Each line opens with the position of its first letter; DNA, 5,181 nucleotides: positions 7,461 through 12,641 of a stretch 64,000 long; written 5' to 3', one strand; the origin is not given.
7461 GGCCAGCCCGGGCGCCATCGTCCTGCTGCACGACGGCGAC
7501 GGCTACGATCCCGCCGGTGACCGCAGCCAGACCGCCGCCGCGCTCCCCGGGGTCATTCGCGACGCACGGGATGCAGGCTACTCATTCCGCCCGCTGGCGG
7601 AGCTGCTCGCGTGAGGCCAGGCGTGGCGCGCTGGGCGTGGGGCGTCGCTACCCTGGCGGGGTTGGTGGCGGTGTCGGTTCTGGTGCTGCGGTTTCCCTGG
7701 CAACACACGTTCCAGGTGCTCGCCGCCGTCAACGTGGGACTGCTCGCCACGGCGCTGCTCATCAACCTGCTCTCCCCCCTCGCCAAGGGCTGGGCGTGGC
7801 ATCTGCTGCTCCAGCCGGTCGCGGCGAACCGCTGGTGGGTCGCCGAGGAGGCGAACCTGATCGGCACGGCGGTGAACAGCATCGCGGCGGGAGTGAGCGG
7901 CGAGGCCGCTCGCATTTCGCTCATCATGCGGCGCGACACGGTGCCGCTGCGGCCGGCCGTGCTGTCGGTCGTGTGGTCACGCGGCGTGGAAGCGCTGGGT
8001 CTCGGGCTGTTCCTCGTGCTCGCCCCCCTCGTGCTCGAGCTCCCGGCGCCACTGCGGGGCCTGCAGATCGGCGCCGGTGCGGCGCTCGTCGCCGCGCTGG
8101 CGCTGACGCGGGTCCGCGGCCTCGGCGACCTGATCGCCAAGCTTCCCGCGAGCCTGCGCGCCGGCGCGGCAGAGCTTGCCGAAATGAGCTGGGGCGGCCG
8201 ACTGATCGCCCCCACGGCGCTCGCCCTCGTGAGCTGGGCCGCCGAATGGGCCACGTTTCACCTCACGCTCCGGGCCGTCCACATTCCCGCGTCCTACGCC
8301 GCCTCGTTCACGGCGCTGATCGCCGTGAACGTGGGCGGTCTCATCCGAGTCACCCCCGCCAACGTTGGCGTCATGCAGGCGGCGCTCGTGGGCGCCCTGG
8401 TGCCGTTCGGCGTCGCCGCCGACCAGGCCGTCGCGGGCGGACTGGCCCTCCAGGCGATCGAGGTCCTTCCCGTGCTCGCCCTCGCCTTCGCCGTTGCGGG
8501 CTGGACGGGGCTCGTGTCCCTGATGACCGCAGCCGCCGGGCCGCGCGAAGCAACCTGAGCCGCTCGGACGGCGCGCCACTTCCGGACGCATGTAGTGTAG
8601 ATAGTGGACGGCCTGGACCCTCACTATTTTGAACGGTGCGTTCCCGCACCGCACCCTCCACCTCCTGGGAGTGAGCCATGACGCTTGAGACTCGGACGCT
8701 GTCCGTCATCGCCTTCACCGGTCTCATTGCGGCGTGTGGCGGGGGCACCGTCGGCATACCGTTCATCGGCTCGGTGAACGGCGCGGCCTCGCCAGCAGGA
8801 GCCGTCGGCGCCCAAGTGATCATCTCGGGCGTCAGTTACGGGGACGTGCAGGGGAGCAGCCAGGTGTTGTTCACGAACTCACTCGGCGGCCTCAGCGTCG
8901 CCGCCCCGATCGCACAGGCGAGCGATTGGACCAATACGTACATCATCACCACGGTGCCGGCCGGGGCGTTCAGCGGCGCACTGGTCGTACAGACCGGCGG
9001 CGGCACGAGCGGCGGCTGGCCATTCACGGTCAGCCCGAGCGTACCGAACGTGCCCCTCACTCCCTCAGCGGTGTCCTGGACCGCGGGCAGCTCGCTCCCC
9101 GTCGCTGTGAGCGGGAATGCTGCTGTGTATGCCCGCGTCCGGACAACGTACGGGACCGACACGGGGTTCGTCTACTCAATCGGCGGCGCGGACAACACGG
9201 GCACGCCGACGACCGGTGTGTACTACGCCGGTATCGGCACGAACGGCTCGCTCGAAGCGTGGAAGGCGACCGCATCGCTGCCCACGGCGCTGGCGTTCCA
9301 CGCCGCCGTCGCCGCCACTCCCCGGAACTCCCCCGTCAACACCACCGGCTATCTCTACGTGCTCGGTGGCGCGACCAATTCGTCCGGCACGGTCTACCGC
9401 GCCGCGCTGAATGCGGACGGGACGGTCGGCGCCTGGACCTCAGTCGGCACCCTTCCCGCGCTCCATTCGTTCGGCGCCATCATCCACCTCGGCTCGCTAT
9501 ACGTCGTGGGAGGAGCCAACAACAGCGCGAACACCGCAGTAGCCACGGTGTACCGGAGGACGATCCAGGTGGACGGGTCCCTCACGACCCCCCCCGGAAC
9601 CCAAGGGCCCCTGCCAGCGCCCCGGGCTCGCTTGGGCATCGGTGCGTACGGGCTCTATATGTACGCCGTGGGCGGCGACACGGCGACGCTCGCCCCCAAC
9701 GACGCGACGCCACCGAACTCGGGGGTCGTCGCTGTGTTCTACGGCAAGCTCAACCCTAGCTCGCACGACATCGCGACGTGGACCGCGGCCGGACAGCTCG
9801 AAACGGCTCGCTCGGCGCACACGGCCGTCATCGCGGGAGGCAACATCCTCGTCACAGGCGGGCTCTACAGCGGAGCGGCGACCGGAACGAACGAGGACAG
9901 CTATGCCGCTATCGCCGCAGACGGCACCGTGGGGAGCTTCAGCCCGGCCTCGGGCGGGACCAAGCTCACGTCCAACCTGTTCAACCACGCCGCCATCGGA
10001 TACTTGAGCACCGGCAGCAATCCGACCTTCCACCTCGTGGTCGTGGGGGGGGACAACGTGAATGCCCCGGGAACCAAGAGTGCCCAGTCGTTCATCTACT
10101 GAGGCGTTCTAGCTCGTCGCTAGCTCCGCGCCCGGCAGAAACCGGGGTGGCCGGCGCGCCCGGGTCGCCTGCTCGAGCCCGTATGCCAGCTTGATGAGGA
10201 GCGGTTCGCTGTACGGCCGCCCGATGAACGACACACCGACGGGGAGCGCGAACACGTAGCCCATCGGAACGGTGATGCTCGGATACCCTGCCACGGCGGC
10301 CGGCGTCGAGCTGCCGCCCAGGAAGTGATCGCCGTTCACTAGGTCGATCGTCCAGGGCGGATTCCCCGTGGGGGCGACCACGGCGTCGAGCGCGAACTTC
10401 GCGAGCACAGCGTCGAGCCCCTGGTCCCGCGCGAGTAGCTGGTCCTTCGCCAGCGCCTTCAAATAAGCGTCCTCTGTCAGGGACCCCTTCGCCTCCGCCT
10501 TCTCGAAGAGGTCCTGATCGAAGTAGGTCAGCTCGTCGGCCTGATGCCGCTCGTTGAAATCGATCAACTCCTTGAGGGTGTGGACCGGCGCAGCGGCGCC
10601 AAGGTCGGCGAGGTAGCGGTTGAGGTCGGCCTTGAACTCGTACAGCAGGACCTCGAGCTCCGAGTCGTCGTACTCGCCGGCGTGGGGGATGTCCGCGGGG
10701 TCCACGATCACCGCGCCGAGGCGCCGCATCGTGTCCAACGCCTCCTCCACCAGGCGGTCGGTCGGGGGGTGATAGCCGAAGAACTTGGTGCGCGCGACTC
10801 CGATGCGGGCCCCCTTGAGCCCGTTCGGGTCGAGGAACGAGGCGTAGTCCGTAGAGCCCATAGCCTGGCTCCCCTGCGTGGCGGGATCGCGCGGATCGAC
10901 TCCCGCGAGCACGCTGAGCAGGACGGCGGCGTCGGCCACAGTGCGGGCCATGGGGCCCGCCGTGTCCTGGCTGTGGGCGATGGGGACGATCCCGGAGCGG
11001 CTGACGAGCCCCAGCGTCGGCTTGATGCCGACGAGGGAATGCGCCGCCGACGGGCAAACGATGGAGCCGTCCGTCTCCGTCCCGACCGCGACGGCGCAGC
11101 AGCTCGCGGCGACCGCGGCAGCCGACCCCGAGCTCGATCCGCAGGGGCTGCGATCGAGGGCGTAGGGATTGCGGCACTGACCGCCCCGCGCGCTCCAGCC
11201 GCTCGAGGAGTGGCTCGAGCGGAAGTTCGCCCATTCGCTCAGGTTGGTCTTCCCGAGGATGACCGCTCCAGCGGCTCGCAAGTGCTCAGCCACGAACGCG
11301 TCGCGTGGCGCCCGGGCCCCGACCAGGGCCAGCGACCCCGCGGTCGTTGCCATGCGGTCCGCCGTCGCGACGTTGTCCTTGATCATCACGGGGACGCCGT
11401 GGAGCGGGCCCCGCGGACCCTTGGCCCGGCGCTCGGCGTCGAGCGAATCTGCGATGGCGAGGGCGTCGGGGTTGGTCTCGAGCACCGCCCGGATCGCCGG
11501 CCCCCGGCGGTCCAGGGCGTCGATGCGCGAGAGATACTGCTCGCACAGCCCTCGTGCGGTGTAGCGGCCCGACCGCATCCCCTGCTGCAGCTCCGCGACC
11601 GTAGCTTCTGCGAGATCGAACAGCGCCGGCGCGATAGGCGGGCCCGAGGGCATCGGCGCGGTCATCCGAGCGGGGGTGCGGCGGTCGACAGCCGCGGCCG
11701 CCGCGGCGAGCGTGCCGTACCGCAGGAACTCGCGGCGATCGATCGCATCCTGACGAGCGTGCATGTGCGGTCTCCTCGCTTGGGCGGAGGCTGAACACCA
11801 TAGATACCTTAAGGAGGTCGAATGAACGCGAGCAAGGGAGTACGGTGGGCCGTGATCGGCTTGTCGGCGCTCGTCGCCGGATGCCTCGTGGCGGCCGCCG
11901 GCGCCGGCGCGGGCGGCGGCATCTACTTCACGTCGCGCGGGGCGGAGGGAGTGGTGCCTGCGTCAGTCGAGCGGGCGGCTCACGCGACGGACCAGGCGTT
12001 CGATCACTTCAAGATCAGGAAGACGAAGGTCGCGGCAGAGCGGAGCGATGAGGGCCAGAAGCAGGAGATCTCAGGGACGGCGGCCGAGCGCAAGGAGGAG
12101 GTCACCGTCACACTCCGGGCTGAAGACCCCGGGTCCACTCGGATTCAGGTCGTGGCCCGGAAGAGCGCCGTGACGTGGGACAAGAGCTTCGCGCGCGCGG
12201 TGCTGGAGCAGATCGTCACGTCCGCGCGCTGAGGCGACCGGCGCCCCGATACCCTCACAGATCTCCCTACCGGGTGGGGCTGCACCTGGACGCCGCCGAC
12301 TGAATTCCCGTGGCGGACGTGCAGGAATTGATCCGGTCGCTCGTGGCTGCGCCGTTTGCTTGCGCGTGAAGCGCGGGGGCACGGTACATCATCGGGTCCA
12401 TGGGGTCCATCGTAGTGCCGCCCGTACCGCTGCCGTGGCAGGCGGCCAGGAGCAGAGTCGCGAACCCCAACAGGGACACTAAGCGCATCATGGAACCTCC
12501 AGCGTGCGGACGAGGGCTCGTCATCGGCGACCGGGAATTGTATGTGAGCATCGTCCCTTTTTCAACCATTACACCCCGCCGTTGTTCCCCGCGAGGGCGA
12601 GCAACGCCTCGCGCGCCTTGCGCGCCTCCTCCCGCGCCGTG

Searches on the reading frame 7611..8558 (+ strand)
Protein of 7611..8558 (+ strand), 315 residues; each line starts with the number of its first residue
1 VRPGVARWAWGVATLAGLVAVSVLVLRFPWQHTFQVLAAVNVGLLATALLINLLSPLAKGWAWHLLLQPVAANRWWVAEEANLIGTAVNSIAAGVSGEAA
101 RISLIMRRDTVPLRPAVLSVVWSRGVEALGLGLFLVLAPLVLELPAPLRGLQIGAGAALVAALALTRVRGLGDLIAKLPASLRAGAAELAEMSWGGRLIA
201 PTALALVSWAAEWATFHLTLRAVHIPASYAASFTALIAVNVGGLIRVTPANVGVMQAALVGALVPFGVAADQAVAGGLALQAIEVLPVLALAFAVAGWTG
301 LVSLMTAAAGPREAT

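Call 62: search_protein_families(library=pfam, proteins=[window:7611-8558:+], max_evalue=0.0001)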
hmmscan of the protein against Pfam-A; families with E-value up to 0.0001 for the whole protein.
window:7611-8558:+ (315 aa): 1 family
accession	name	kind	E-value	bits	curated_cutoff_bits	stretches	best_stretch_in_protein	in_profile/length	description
PF03706.18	LPG_synthase_TM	-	1.9e-28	100.3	33.4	1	10-291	3-301/302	Lysylphosphatidylglycerol synthase TM region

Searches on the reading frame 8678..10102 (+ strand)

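Call 62: search_protein_families(library=pfam, proteins=[window:8678-10102:+], max_evalue=0.0001)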
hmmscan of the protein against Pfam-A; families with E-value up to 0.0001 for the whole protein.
window:8678-10102:+ (474 aa): 1 family
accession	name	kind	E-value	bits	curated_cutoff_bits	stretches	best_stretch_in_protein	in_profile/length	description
PF24681.1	Kelch_KLHDC2_KLHL20_DRC7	-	1.7e-10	41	50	1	272-400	9-126/221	KLHDC2/KLHL20/DRC7 Kelch-repeats domain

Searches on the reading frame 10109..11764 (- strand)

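Call 6: search_protein_families(library=pfam, proteins=[window:10109-11764:-], max_evalue=0.01)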
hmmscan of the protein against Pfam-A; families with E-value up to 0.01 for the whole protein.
window:10109-11764:- (551 aa): 1 family
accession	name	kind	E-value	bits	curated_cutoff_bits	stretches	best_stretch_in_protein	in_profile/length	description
PF01425.27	Amidase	-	2e-97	327.5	27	1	74-523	3-444/445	Amidase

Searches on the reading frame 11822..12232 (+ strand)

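Call 8: search_protein_families(library=ncbifam, proteins=[window:11822-12232:+], max_evalue=0.001)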
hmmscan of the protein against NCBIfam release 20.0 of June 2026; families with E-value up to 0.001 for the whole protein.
window:11822-12232:+ (136 aa): 0 families

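Call 31: search_protein_families(library=pfam, proteins=[window:11822-12232:+], max_evalue=1)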
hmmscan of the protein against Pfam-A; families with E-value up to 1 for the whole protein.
window:11822-12232:+ (136 aa): 2 families
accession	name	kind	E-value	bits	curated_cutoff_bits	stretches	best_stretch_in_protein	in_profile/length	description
PF12092.13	DUF3568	-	7.3e-06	26.5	23.2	1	12-131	8-121/124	Protein of unknown function (DUF3568)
PF06097.16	DUF945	-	0.069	12.6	26.8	1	17-62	5-50/460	Bacterial protein of unknown function (DUF945)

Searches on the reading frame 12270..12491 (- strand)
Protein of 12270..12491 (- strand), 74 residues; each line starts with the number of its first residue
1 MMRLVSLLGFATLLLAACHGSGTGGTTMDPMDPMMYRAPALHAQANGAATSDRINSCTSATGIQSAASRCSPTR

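Call 31: search_protein_families(library=pfam, proteins=[window:12270-12491:-], max_evalue=1)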
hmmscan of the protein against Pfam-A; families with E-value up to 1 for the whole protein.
seq(74 aa): 1 family
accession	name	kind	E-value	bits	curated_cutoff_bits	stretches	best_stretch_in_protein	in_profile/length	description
PF16600.10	Caskin1-CID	-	0.41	11.5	30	0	19-48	28-50/59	Caskin1 CASK-interaction domain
